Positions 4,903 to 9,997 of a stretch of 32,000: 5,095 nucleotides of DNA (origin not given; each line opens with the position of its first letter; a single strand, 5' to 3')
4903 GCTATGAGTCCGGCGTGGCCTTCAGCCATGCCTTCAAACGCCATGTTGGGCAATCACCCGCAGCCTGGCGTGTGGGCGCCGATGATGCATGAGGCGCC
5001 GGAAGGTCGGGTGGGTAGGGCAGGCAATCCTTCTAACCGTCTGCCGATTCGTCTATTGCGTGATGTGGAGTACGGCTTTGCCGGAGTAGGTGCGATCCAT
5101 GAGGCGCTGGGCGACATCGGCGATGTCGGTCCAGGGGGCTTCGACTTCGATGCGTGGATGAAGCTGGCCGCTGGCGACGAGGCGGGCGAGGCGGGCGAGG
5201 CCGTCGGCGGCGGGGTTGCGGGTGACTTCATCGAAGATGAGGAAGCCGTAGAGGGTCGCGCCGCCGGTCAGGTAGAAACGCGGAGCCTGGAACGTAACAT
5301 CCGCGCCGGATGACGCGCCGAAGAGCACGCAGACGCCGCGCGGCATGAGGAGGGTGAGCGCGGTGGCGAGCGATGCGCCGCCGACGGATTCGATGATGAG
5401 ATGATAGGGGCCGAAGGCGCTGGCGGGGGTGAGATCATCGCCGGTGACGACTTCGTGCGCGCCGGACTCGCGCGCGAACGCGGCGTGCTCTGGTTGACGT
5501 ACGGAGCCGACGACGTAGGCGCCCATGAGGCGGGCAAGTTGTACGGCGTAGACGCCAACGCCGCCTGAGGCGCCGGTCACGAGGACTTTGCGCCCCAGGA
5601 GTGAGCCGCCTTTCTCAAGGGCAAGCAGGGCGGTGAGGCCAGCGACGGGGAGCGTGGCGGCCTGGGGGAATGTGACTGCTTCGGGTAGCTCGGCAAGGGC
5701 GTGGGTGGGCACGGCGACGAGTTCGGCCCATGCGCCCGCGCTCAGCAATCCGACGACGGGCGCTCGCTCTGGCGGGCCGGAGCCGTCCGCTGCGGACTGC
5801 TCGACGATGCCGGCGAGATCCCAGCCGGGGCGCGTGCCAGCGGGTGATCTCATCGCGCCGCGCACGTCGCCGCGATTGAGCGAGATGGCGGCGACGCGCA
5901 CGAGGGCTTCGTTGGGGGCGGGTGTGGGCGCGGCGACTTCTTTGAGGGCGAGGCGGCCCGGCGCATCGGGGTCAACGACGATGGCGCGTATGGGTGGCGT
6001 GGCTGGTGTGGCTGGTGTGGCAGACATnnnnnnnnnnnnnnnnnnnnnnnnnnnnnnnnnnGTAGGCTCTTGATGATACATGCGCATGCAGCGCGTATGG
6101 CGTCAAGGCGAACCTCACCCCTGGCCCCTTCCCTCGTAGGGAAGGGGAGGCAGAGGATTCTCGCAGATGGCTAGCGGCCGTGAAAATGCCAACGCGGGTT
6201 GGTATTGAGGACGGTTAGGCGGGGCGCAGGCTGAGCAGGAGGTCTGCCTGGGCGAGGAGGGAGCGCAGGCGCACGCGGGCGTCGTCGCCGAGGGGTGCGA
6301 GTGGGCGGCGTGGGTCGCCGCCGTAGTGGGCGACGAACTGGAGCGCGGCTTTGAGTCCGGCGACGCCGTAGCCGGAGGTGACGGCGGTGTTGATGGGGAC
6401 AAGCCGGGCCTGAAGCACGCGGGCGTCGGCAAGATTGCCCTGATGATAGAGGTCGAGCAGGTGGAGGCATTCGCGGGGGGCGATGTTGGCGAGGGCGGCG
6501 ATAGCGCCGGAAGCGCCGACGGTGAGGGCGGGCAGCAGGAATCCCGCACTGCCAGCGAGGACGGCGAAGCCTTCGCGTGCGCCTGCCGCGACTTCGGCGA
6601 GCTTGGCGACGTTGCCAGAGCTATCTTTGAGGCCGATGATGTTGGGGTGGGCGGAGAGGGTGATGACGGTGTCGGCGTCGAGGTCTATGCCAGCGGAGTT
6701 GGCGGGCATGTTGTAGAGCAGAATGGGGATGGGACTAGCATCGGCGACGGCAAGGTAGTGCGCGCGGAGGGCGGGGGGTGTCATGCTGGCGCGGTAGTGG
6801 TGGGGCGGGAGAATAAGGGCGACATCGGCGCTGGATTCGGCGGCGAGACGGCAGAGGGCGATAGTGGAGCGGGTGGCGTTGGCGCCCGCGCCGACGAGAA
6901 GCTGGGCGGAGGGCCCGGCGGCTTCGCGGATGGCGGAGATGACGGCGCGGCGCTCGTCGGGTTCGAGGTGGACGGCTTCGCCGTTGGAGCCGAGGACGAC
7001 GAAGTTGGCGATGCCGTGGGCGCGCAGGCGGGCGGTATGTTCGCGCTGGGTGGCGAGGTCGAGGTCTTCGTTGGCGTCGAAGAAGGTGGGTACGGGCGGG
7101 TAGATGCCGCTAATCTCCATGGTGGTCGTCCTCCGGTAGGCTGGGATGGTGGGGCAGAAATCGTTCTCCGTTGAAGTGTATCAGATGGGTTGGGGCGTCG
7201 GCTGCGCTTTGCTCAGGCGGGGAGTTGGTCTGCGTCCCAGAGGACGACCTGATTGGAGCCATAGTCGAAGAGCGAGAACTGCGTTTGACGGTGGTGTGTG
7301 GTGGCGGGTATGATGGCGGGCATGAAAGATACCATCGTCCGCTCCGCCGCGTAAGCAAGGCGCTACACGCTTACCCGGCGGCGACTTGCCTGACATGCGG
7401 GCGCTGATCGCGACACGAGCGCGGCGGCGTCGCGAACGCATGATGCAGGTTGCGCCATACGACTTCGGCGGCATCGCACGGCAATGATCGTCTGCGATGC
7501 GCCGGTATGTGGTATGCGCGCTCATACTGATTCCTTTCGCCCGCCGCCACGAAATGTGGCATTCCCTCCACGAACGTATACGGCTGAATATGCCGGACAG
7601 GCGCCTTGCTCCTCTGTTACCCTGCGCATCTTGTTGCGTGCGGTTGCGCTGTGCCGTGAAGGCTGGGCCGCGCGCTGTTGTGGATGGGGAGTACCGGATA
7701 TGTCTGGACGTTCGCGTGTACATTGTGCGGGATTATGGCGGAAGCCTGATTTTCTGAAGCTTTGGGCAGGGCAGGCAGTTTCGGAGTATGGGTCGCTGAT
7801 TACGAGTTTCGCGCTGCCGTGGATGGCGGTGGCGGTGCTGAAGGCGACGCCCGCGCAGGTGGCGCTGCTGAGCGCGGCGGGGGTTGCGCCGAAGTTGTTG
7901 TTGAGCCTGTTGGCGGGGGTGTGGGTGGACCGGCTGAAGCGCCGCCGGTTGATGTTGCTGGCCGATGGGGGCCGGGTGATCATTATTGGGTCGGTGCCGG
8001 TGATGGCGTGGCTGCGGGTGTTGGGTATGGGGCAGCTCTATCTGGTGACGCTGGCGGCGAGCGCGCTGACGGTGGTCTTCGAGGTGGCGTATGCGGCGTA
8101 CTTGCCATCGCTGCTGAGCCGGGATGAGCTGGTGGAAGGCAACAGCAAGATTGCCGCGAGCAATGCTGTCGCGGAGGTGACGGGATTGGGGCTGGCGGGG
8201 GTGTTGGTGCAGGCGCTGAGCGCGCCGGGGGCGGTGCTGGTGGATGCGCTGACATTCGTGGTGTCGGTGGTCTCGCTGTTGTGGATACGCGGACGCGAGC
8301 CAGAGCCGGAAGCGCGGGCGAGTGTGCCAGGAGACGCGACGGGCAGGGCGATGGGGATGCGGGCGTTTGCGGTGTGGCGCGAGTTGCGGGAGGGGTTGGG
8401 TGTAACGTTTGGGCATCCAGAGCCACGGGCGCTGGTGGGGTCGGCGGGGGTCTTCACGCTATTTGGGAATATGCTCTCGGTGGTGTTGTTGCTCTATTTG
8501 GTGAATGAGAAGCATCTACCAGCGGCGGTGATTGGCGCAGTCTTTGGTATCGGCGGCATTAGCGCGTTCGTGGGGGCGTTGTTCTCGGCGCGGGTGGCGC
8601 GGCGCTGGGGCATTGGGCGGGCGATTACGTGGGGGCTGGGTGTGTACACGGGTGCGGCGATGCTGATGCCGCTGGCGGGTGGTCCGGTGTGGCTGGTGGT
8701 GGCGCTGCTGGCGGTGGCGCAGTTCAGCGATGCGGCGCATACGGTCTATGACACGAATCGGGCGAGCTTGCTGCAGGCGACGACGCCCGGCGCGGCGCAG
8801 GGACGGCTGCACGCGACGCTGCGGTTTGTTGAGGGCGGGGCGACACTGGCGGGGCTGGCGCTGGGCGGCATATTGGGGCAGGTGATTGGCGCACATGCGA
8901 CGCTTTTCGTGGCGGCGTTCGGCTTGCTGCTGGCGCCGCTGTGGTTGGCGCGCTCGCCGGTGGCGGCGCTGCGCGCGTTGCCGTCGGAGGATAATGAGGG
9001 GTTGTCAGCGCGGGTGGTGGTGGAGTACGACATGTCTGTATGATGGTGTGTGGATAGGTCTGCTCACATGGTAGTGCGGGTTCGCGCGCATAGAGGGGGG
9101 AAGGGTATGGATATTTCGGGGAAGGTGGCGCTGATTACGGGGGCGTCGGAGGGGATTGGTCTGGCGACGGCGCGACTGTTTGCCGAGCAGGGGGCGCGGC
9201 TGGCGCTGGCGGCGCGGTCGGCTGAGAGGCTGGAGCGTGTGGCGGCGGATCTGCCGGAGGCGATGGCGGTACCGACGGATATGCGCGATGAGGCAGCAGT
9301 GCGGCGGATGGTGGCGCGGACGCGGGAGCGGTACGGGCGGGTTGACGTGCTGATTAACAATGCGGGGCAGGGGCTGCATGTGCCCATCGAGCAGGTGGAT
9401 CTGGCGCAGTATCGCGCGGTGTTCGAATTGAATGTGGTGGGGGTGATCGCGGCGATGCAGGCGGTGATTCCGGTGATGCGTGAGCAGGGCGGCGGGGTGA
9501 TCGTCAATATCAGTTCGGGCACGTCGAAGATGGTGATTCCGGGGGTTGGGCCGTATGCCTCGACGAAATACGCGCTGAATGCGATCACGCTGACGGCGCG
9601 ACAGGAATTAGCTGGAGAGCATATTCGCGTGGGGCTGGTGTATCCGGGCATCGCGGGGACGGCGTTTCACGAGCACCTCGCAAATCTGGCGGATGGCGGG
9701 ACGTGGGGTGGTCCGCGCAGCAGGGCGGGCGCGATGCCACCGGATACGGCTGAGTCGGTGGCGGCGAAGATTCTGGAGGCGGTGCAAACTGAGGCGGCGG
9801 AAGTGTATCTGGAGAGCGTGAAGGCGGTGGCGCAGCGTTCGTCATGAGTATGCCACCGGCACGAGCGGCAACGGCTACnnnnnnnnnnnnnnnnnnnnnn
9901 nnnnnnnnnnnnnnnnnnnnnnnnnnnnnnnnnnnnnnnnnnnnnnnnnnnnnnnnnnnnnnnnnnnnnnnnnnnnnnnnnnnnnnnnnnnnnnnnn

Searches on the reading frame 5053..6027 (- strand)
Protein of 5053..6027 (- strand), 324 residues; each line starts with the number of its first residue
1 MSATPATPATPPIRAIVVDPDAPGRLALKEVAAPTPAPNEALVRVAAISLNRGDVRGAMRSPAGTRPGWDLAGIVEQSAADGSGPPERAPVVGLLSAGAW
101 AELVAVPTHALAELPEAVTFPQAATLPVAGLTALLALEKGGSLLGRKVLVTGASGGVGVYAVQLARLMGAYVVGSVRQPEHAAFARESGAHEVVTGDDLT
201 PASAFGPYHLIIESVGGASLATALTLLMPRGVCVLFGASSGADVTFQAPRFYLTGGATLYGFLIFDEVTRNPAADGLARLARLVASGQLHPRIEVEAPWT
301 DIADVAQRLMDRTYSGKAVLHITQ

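Call 23: search_protein_families(library=pfam, proteins=[window:5053-6027:-], max_evalue=0.01)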
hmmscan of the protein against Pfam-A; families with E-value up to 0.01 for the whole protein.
window:5053-6027:- (324 aa): 4 families
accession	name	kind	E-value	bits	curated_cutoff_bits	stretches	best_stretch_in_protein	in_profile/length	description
PF00107.32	ADH_zinc_N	-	1.5e-18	67.4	31.8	1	156-266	1-116/129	Zinc-binding dehydrogenase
PF13602.12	ADH_zinc_N_2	-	2.8e-10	41.7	27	1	189-320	2-134/134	Zinc-binding dehydrogenase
PF08240.17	ADH_N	-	1.8e-06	28.6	23.5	1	38-116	2-104/104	Alcohol dehydrogenase GroES-like domain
PF16912.11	Glu_dehyd_C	-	0.00074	19.5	34.9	1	146-247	32-140/211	Glucose dehydrogenase C-terminus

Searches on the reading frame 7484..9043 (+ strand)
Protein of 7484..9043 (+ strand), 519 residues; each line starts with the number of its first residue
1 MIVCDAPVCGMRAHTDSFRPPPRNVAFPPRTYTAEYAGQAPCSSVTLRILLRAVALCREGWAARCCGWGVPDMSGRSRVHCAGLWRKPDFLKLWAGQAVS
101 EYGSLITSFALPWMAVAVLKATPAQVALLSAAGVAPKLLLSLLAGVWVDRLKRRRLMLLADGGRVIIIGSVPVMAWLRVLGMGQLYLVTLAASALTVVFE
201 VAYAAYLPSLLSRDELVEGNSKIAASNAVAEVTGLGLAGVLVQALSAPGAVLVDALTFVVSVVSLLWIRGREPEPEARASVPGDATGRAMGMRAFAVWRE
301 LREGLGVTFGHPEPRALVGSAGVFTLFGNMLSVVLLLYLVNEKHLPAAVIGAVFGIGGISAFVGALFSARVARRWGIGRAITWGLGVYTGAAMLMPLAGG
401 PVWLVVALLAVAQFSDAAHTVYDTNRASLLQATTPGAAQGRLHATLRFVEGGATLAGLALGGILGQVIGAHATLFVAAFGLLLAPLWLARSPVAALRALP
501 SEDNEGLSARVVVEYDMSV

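Call 13: search_protein_families(library=pfam, proteins=[window:7484-9043:+], max_evalue=0.01)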
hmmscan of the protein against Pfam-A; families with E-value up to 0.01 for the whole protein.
window:7484-9043:+ (519 aa): 2 families
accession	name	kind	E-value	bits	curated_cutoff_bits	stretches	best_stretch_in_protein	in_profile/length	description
PF07690.21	MFS_1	-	2e-26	93.2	33.4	1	93-410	1-303/347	Major Facilitator Superfamily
PF05977.19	MFS_3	-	2e-19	69.9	27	1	86-499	8-401/524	Transmembrane secretion effector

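Call 14: search_protein_families(library=phrogs, proteins=[window:7484-9043:+], max_evalue=0.001)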
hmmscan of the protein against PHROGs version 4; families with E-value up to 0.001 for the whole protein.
window:7484-9043:+ (519 aa): 1 family
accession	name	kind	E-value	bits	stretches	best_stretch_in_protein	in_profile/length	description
phrog_2034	-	unknown function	6.6e-22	78.7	1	90-412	15-320/406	-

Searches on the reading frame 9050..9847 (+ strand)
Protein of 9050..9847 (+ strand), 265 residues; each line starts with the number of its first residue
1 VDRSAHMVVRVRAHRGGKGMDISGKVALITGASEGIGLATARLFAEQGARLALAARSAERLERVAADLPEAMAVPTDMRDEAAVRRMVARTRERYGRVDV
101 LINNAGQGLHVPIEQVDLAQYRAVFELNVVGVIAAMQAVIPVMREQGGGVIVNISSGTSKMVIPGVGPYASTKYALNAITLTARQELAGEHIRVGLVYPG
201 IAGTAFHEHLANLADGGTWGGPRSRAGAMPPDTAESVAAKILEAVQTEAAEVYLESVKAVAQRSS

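Call 13: search_protein_families(library=pfam, proteins=[window:9050-9847:+], max_evalue=0.01)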
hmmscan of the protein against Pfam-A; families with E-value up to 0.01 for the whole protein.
window:9050-9847:+ (265 aa): 4 families
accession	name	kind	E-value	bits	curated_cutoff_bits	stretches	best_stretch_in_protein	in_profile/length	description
PF00106.31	adh_short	-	8.1e-54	182.5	26.6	1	25-209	1-189/195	short chain dehydrogenase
PF13561.12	adh_short_C2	-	3.3e-39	135.3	27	1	31-211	1-185/236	Enoyl-(Acyl carrier protein) reductase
PF08659.16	KR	-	3e-12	47.3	22.6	1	27-185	3-165/180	KR domain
PF01370.27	Epimerase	-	0.0021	17.9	20.9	1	27-186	1-159/240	NAD dependent epimerase/dehydratase family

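Call 14: search_protein_families(library=phrogs, proteins=[window:9050-9847:+], max_evalue=0.001)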
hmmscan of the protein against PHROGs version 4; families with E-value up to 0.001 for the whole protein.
window:9050-9847:+ (265 aa): 1 family
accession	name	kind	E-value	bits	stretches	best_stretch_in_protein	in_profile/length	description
phrog_3142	-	moron, auxiliary metabolic gene and host takeover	5.5e-53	181.2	1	13-250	276-506/596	FabG-like 3-oxoacyl-(acyl-carrier-protein) reductase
